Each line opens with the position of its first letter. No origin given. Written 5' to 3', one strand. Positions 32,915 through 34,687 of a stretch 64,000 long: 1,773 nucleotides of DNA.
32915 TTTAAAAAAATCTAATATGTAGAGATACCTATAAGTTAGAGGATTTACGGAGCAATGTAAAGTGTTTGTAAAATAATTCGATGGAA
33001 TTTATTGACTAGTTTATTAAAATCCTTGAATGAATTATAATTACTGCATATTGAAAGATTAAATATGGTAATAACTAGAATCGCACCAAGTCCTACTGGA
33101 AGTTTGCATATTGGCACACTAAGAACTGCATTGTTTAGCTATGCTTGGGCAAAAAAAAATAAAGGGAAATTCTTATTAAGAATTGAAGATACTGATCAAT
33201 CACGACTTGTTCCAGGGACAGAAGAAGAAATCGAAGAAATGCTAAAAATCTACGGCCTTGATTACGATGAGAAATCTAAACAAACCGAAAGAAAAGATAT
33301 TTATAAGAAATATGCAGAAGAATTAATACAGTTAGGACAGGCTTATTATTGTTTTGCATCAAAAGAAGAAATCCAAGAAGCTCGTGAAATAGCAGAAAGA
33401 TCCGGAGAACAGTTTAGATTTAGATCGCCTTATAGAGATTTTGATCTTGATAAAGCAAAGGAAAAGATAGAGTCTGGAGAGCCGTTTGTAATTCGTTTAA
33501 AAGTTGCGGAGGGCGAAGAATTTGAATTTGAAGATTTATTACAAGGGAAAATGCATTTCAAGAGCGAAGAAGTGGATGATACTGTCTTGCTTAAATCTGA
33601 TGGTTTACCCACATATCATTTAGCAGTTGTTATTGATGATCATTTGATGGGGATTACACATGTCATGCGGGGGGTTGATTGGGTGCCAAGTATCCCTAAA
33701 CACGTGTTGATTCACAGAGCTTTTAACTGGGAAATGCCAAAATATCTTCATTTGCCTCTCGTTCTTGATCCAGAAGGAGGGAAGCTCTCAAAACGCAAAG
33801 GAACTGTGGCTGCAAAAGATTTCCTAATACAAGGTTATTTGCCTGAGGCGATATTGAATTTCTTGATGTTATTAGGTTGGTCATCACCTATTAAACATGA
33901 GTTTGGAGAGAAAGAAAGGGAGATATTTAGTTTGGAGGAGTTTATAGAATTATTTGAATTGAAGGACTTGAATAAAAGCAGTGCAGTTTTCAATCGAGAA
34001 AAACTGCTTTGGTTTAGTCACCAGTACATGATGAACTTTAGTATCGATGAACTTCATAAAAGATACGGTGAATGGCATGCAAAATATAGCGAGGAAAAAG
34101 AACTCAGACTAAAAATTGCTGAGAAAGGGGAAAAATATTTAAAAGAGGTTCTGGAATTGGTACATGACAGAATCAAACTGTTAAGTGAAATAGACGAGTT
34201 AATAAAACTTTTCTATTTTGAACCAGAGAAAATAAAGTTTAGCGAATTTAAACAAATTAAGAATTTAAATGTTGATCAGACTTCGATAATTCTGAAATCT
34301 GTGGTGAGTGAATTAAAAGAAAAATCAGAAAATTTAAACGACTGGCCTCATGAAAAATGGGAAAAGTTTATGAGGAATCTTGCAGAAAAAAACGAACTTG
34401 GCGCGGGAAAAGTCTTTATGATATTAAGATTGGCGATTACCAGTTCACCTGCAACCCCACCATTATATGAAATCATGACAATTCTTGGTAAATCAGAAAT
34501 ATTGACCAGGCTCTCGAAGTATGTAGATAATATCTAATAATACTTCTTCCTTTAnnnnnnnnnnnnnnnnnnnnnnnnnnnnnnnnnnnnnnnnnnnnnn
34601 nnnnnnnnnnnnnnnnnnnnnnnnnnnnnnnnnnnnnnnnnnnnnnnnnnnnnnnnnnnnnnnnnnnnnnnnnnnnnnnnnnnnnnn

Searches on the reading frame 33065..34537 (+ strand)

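Call 62: search_protein_families(library=pfam, proteins=[window:33065-34537:+], max_evalue=0.00001)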
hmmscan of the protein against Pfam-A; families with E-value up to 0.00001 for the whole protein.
window:33065-34537:+ (490 aa): 2 families
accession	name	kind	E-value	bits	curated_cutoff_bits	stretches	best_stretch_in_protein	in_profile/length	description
PF00749.27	tRNA-synt_1c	-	2e-97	326.3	23.4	1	2-316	2-314/314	tRNA synthetases class I (E and Q), catalytic domain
PF19269.4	Anticodon_2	-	9.1e-28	97.9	23.6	1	352-486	10-140/141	Anticodon binding domain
